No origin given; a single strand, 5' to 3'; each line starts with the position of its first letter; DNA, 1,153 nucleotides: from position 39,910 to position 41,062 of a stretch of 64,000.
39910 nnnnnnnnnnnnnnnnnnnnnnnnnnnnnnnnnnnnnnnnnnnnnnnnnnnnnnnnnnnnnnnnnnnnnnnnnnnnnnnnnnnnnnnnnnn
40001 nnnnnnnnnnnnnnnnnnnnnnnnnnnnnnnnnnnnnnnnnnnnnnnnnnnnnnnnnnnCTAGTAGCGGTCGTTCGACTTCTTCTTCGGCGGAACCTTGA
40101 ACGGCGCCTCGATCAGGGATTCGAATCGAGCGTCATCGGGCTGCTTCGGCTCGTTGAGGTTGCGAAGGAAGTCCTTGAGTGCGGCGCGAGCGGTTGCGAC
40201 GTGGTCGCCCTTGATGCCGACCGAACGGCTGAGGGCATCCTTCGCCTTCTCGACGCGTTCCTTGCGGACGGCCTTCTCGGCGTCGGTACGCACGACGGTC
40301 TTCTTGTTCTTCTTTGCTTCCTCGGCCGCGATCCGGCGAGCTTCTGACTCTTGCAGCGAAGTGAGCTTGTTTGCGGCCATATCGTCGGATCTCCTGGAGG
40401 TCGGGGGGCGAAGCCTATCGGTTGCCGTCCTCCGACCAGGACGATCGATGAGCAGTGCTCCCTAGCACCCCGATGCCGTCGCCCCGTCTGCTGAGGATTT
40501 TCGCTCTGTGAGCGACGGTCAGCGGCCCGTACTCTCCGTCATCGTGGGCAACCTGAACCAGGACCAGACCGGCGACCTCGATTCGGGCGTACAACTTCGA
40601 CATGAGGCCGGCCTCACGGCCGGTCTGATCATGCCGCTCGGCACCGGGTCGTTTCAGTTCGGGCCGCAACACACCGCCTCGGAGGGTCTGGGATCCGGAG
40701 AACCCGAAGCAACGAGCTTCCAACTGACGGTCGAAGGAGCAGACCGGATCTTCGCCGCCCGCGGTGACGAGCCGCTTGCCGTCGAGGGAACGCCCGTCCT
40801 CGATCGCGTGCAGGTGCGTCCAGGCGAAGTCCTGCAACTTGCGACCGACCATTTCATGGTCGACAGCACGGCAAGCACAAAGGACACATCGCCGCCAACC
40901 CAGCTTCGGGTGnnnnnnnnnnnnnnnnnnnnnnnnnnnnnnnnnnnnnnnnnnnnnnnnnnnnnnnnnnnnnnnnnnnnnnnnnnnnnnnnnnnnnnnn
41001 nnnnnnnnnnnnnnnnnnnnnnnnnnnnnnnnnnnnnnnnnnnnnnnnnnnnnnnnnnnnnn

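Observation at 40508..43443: FHA-like / 2-TM / FtsK-like protein with both Walker A sites degenerate, translationally coupled to an OmpA-family peptidoglycan binder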

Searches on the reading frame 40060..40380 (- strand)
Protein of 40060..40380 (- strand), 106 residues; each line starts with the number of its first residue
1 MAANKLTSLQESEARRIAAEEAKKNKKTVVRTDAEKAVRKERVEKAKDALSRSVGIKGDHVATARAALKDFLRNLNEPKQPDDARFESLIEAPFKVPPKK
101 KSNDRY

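Call 3: search_protein_families(library=pfam, proteins=[window:40060-40380:-], max_evalue=1)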
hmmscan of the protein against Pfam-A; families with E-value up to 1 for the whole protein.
window:40060-40380:- (106 aa): 3 families
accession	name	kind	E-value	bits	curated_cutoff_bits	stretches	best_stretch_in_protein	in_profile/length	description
PF00620.32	RhoGAP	-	0.1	12.9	24.5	1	39-83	31-75/148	RhoGAP domain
PF16901.10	DAO_C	-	0.11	12.8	31.4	1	4-79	45-119/126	C-terminal domain of alpha-glycerophosphate oxidase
PF08854.15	DUF1824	-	0.16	12.4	25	1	25-77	10-62/125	Domain of unknown function (DUF1824)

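Call 4: search_protein_families(library=ncbifam, proteins=[window:40060-40380:-], max_evalue=1)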
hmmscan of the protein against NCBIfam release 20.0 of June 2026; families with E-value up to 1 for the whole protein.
window:40060-40380:- (106 aa): 1 family
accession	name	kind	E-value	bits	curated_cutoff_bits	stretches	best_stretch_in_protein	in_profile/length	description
NF001300.0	PRK00247.1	equivalog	0.35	10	375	1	6-87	327-409/429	membrane protein insertase YidC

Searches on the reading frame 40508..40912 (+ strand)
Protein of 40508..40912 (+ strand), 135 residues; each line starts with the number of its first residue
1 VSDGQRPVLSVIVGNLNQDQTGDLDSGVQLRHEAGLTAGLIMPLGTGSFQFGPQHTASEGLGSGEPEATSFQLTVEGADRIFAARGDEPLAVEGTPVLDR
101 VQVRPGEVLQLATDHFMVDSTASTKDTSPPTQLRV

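Call 65: predict_structure(alignment_id=A5)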
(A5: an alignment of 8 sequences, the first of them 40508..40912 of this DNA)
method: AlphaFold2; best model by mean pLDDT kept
length: 135 residues; sequences in the alignment: 8
mean_pLDDT: 72.5   pTM: 0.63
mean pLDDT of the five models: 72.5, 71.0, 67.8, 66.5, 60.6
residues with pLDDT >= 90: 35; 70-90: 47; 50-70: 18; < 50: 35
segments of 3 or more residues with pLDDT < 50: 1-5, 7-23, 123-134
pLDDT, mean of each block of 10 residues (from residue 1): 46 42 62 83 87 62 71 89 91 93 93 88 47 46
secondary structure, 60 per line:
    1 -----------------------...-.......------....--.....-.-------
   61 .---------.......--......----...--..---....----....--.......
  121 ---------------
elements in order: E28-34 E41-44 E47-51 E71-77 E80-85 E90-92 E100-103 E108-111 E114-120
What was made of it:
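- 40571..40879 (+): Non-canonical FHA-fold domain (residues 22-124). The phosphothreonine-binding residues are replaced: G52-P53, E67, S70, E88-P89. AF2 model with pLDDT 72.5 (call 65).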

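Call 67: fold_search(model_id=the predicted structure, library=pdb)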
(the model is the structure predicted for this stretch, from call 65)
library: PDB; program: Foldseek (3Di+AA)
matches with E <= 10: 308; with E <= 0.001: 17
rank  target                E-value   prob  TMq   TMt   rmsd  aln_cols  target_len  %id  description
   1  1r21_MODEL_1_A        1.6e-04  1.00  0.51  0.66   4.7       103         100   14  Solution Structure of human Ki67 FHA Domain (released 2003-12-30)
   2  4d9v_B                2.0e-04  1.00  0.56  0.69   4.3        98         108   22  Structure of the Type III Secretion System Protein (released 2012-09-26)
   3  3poa_A                2.5e-04  1.00  0.51  0.69   4.1       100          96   18  Structural and functional analysis of phosphothreonine-dependent FHA domain interactions (released 2011-01-26)
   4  3gqs_B                3.1e-04  1.00  0.56  0.74   4.5       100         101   16  Crystal structure of the FHA domain of CT664 protein from Chlamydia trachomatis (released 2009-04-07)
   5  1uht_MODEL_1_A        3.6e-04  1.00  0.56  0.63   6.2       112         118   10  Solution Structure of The FHA Domain of Arabidopsis thaliana Hypothetical Protein (released 2004-01-10)
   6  3gqs_A                3.8e-04  1.00  0.57  0.76   4.6        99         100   15  Crystal structure of the FHA domain of CT664 protein from Chlamydia trachomatis (released 2009-04-07)
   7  8p5x_G                3.8e-04  1.00  0.54  0.69   4.3       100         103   13  Single particle cryo-EM structure of the complex between Corynebacterium glutamicum homohexameric 2-oxoglutarate dehyd (released 2023-08-16)
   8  2kb3_MODEL_1_A        4.1e-04  1.00  0.56  0.53   4.8       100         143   13  NMR Structure of the phosphorylated form of OdhI, pOdhI. (released 2009-05-05)
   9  7rj3_C                4.1e-04  1.00  0.54  0.70   4.3        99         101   12  Crystal Structure of the Forkhead Associated (FHA) Domain of the Glycogen Accumulation Regulator (GarA) from Mycobacte (released 2021-07-28)
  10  2lc1_MODEL_1_A        4.1e-04  1.00  0.51  0.67   4.8        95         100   19  Rv0020c_FHA Structure (released 2011-11-02)
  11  6i2q_B                5.0e-04  1.00  0.57  0.77   4.5        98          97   14  Crystal structure of the wild-type SucA domain of Mycobacterium smegmatis KGD (alpha-ketoglutarate decarboxylase), in  (released 2019-05-22)
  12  4qcj                  5.0e-04  1.00  0.56  0.73   4.5        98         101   11  Crystal Structure of OdhI from Corynebacterium glutamicum (released 2014-07-02)
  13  3po8                  5.0e-04  1.00  0.51  0.68   4.2       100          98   18  Structural and functional analysis of phosphothreonine-dependent FHA domain interactions (released 2011-01-26)
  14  7rj3_B                6.9e-04  1.00  0.54  0.67   4.4        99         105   14  Crystal Structure of the Forkhead Associated (FHA) Domain of the Glycogen Accumulation Regulator (GarA) from Mycobacte (released 2021-07-28)
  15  4a0e_A                7.7e-04  1.00  0.56  0.68   4.6        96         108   23  Crystal structure of the cytoplasmic N-terminal domain of Yersinia pestis YscD (released 2012-02-29)
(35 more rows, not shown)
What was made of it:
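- The fold is FHA (calls 65, 67). The FHA fold is confirmed (call 67).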
